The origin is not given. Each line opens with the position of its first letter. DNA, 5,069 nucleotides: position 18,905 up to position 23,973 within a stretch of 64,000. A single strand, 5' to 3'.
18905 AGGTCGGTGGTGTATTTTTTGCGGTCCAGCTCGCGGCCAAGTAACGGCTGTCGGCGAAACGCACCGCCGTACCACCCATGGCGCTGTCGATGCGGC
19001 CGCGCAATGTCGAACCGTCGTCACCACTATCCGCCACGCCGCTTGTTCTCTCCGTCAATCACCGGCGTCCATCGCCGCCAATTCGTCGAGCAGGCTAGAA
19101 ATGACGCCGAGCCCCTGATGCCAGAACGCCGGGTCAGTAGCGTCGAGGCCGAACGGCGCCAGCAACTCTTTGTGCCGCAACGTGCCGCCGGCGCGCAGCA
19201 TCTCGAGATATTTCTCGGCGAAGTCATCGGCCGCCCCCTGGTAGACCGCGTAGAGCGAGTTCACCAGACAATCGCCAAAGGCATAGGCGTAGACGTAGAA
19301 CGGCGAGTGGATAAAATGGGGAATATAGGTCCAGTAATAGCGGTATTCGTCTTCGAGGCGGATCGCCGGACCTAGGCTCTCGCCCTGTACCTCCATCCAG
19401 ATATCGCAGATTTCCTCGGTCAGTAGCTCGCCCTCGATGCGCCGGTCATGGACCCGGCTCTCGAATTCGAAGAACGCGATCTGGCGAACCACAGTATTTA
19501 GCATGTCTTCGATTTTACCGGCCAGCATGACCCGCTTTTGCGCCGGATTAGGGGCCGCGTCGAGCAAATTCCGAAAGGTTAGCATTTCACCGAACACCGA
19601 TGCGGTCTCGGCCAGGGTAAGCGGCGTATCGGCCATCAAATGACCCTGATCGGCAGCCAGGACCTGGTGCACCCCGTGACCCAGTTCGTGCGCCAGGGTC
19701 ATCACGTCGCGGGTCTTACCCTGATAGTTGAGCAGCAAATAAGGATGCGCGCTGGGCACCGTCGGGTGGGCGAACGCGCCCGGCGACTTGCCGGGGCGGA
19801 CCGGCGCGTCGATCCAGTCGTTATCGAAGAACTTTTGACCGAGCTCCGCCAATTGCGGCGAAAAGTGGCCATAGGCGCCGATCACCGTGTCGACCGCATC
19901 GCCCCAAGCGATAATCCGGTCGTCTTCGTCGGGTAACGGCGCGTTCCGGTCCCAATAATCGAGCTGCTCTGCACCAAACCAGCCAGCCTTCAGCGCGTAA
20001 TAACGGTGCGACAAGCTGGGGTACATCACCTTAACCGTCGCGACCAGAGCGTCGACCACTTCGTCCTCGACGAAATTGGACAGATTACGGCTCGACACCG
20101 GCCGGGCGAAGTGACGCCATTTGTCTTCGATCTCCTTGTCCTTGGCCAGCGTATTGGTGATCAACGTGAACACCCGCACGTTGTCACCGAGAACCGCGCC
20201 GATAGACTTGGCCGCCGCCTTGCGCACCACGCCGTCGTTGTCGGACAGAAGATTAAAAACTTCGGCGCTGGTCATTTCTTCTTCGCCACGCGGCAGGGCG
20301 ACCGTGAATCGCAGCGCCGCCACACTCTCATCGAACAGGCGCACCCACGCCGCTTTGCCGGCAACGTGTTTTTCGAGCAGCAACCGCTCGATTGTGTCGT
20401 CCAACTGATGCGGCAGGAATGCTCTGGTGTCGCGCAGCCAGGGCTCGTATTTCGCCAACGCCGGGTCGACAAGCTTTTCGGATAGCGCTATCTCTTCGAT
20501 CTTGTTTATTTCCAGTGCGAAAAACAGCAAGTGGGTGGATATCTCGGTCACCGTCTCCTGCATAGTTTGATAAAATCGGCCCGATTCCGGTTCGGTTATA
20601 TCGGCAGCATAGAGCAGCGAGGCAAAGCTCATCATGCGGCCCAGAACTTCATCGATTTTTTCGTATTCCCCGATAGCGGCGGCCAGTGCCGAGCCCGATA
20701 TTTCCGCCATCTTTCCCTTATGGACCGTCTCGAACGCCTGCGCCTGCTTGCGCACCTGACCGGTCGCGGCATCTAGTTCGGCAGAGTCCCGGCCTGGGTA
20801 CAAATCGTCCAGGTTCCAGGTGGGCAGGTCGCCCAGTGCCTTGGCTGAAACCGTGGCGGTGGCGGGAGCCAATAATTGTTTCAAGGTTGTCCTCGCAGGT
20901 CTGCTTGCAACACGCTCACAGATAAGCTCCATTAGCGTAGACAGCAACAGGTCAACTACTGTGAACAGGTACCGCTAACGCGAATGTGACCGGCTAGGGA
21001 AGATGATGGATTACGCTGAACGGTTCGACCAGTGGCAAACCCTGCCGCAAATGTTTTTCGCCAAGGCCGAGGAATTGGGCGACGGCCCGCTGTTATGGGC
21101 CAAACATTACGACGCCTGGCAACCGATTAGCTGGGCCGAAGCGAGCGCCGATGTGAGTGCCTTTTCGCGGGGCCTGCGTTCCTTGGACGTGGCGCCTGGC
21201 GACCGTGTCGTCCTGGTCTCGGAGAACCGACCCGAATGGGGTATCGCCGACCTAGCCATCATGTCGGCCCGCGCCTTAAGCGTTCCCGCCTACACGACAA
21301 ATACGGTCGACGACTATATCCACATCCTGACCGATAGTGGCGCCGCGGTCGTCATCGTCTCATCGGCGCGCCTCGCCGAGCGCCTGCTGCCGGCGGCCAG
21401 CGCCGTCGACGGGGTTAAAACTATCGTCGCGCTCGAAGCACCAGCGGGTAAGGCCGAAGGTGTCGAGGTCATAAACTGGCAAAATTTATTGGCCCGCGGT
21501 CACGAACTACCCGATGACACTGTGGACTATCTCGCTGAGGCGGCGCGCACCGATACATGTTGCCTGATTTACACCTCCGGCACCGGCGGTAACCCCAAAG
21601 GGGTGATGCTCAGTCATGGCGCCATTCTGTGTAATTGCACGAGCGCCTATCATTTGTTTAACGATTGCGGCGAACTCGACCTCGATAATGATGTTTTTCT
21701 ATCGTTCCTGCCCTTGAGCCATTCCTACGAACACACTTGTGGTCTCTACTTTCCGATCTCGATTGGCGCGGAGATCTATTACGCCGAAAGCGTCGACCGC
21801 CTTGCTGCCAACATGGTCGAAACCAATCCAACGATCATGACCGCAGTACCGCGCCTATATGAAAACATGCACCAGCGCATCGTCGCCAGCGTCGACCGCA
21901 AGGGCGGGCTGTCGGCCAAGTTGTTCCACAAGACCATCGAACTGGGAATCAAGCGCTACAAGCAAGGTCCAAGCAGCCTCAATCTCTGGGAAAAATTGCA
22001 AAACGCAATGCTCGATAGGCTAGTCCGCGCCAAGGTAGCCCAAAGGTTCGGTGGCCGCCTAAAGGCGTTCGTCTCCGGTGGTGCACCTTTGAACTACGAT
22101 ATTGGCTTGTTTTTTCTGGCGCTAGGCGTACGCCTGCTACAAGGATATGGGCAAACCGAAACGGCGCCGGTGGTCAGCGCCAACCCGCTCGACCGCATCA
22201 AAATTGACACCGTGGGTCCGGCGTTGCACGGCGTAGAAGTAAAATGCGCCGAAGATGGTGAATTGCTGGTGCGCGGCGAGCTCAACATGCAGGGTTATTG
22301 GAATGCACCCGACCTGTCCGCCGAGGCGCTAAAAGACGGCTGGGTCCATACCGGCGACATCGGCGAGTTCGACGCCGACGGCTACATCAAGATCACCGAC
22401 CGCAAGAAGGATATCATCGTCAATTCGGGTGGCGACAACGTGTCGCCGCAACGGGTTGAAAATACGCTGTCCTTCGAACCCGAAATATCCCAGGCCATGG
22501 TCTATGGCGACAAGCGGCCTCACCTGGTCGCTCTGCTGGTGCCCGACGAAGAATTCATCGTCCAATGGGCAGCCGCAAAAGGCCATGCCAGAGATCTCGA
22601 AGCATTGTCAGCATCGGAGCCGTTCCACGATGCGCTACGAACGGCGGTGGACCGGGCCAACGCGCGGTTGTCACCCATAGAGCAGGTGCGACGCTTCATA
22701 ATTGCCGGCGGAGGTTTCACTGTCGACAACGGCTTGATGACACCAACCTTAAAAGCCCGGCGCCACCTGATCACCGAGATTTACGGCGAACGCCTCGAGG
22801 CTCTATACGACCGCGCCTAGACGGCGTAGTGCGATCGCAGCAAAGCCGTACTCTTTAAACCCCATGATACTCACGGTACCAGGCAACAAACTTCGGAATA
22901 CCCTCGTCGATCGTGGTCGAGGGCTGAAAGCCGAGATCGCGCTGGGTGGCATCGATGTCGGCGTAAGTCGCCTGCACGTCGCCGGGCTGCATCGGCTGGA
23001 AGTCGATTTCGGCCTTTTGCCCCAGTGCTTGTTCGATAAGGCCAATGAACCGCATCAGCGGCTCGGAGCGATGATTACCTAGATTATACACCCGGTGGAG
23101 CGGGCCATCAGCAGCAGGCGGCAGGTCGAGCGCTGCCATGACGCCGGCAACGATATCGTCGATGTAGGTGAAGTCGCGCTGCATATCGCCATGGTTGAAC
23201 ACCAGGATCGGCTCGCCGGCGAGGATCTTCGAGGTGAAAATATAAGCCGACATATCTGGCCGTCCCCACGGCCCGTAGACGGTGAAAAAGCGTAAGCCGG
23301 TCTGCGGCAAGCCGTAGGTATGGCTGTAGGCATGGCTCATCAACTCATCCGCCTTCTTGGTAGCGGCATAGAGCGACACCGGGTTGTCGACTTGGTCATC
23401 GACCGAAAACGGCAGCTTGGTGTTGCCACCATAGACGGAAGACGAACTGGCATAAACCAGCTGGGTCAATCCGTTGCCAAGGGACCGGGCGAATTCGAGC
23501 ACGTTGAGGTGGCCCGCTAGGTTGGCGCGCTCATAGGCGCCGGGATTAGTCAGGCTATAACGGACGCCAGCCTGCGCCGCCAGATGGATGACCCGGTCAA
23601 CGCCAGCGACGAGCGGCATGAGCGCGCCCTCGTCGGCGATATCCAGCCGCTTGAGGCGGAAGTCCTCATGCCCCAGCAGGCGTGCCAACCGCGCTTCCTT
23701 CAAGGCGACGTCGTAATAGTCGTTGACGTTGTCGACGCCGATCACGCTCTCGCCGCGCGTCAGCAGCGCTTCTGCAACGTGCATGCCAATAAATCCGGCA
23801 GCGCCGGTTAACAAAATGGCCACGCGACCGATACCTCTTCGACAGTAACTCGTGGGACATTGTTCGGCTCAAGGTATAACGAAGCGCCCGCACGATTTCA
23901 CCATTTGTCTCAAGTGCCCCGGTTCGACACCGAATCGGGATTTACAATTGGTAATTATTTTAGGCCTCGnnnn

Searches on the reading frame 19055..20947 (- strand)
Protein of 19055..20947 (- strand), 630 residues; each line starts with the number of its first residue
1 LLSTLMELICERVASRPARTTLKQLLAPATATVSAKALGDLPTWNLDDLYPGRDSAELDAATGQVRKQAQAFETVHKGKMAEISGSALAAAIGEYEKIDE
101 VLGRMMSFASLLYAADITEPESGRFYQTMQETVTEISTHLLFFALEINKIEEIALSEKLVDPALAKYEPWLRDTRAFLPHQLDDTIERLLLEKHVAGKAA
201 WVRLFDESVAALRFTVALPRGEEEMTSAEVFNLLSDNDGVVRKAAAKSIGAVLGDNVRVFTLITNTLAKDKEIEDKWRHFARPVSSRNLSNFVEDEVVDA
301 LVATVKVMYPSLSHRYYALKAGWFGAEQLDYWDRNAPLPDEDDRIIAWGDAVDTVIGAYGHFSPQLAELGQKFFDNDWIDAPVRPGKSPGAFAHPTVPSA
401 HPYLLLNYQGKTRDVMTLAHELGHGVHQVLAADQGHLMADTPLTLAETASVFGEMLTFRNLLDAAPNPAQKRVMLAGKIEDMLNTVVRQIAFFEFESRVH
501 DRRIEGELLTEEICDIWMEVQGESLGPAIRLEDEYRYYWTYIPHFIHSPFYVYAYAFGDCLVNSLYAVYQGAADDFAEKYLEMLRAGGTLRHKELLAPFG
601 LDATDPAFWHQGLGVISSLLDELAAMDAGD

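Call 49: search_protein_families(library=pfam, max_evalue=0.00001, proteins=[window:19055-20947:-])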
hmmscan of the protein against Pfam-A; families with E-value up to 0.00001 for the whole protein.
window:19055-20947:- (630 aa): 2 families
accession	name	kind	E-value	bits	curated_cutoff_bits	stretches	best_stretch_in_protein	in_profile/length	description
PF01432.26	Peptidase_M3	-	1.1e-39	137.6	27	1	370-613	180-455/457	Peptidase family M3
PF08439.15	Peptidase_M3_N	-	7.1e-15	55.4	25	1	146-214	1-70/70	Oligopeptidase F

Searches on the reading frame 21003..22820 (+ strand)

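Call 49: search_protein_families(library=pfam, max_evalue=0.00001, proteins=[window:21003-22820:+])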
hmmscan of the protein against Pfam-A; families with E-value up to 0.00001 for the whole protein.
window:21003-22820:+ (605 aa): 2 families
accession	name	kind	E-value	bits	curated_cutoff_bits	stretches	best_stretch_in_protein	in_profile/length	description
PF00501.34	AMP-binding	-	1.5e-73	248.3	29.9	1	33-433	16-384/384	AMP-binding enzyme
PF23562.2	AMP-binding_C_3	-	2.8e-07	31.4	20.8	1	470-604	2-122/124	AMP-binding enzyme C-terminal domain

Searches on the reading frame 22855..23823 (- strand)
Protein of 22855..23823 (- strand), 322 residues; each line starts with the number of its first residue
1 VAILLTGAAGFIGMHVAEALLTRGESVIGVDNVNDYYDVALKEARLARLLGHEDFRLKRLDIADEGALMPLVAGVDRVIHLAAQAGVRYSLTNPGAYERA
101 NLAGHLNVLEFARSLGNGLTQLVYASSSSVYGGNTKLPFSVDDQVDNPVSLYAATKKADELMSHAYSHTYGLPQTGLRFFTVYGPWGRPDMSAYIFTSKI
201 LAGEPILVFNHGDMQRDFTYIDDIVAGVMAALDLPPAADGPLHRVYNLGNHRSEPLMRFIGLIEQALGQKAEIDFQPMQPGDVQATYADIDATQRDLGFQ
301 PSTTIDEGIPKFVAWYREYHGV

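Call 49: search_protein_families(library=pfam, max_evalue=0.00001, proteins=[window:22855-23823:-])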
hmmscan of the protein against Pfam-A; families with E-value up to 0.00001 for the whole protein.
window:22855-23823:- (322 aa): 6 families
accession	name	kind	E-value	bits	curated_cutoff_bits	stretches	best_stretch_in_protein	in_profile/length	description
PF01370.27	Epimerase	-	2.3e-51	175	20.9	1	3-249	1-240/240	NAD dependent epimerase/dehydratase family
PF16363.11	GDP_Man_Dehyd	-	1e-49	170.3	27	1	4-310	1-330/332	GDP-mannose 4,6 dehydratase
PF04321.23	RmlD_sub_bind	-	3.6e-14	53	27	1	1-253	1-217/287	RmlD substrate binding domain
PF01073.25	3Beta_HSD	-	6.4e-14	52.1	22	1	5-231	2-229/280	3-beta hydroxysteroid dehydrogenase/isomerase family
PF07993.18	NAD_binding_4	-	4e-09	36.4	20.1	0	57-169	72-194/258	Male sterility protein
PF02719.21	Polysacc_synt_2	-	2.4e-08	34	20.2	1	3-232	1-217/293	Polysaccharide biosynthesis protein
